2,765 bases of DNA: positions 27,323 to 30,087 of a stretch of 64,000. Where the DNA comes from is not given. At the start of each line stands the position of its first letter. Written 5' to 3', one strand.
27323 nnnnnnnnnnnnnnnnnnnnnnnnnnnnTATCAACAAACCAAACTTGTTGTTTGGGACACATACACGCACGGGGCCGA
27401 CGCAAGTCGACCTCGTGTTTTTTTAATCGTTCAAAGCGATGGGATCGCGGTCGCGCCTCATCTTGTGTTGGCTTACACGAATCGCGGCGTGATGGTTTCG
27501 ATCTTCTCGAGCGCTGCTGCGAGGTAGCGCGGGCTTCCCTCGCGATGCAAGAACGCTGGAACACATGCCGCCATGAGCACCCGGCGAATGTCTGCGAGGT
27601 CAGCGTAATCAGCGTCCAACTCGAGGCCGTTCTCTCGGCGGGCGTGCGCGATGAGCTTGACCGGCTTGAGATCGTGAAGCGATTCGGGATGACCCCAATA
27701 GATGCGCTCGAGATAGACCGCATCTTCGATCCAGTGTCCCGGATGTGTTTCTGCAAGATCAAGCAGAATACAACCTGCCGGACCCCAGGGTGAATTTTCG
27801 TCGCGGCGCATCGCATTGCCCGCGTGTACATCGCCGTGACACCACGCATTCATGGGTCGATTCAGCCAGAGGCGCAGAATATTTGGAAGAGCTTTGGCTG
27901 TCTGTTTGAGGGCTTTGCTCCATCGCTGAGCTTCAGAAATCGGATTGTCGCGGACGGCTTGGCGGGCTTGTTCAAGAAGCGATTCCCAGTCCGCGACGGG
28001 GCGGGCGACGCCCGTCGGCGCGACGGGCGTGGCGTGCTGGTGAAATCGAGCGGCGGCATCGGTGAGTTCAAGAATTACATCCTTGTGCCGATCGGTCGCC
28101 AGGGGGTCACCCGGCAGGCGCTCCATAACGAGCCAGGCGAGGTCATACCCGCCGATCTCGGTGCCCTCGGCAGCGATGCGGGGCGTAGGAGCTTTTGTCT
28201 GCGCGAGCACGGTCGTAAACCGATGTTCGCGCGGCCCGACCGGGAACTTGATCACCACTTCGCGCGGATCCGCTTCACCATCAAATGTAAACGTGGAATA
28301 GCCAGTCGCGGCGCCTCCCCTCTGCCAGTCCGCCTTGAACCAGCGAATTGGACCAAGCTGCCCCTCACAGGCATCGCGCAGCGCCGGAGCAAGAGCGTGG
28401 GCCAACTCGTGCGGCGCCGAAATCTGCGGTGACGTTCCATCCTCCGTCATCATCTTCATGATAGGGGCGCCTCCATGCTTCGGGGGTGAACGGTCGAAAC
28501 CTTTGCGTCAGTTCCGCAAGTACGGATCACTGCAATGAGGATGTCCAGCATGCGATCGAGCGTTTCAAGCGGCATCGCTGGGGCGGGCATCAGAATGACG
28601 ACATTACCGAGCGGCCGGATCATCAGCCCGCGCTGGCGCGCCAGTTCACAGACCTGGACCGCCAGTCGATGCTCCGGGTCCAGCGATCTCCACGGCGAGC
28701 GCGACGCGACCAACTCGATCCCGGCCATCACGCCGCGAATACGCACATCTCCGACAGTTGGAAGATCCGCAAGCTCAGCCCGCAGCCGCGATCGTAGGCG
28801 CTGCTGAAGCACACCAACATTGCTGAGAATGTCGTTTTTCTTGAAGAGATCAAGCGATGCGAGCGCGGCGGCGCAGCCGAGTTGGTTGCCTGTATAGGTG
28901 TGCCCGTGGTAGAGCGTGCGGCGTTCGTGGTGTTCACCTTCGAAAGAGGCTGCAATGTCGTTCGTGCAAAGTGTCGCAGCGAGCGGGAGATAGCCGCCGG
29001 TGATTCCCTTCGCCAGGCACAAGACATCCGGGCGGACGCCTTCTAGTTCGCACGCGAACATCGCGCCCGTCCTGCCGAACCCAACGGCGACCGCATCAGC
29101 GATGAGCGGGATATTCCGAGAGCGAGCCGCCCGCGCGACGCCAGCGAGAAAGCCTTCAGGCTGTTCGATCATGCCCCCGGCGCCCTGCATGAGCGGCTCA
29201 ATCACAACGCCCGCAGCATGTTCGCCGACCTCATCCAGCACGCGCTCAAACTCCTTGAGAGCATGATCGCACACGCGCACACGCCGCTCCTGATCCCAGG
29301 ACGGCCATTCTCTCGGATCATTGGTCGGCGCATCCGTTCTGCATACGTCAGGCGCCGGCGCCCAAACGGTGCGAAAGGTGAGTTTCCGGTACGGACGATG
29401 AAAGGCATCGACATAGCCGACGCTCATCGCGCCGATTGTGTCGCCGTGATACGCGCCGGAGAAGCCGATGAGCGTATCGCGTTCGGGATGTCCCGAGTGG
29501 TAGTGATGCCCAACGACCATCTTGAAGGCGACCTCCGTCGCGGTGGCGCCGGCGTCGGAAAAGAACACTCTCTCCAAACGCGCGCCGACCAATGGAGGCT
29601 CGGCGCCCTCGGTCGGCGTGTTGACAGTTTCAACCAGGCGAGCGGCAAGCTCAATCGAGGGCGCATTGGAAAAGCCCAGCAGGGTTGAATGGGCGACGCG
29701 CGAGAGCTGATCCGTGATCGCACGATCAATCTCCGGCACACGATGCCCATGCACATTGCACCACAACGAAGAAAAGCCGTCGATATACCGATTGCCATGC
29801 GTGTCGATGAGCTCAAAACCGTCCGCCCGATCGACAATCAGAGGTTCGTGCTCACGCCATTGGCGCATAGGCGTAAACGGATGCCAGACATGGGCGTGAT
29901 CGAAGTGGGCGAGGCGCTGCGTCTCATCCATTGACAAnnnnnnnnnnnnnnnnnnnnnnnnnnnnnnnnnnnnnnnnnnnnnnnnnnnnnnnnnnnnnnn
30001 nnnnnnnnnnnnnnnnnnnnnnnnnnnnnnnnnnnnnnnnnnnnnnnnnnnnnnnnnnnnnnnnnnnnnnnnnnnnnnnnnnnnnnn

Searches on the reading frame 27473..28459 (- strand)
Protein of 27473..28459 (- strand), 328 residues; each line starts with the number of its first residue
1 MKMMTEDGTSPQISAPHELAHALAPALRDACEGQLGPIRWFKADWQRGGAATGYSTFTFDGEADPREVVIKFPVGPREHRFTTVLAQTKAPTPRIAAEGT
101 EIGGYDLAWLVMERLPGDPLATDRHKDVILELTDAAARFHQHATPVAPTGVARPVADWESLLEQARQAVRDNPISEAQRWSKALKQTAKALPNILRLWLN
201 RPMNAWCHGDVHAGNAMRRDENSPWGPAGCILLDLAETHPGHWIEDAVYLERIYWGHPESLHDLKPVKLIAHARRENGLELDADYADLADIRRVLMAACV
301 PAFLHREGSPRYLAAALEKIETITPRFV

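Call 70: search_protein_families(library=pfam, proteins=[window:27473-28459:-], max_evalue=0.001)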
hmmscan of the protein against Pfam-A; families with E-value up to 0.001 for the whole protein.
window:27473-28459:- (328 aa): 1 family
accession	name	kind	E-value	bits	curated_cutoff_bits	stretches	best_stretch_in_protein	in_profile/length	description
PF01636.29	APH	-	2.3e-17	64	23.2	1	76-260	38-218/239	Phosphotransferase enzyme family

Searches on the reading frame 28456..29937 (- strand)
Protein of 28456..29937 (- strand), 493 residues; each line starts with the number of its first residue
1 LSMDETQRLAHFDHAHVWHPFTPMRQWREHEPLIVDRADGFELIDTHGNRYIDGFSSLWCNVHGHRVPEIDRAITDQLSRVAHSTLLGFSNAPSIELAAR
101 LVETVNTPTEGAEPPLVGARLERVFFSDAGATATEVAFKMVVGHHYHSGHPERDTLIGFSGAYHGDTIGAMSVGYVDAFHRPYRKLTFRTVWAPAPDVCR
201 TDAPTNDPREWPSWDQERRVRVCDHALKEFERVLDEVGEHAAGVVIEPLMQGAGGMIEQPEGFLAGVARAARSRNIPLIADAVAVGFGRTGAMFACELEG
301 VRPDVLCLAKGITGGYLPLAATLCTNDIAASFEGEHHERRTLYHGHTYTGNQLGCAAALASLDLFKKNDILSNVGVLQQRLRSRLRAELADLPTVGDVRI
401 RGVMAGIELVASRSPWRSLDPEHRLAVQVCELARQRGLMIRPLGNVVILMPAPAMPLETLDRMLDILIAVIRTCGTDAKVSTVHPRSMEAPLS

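Call 70: search_protein_families(library=pfam, proteins=[window:28456-29937:-], max_evalue=0.001)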
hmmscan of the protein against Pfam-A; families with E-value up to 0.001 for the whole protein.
window:28456-29937:- (493 aa): 1 family
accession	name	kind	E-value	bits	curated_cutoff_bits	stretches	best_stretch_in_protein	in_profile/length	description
PF00202.27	Aminotran_3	-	5.4e-87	292.5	30.5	1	28-470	6-402/403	Aminotransferase class-III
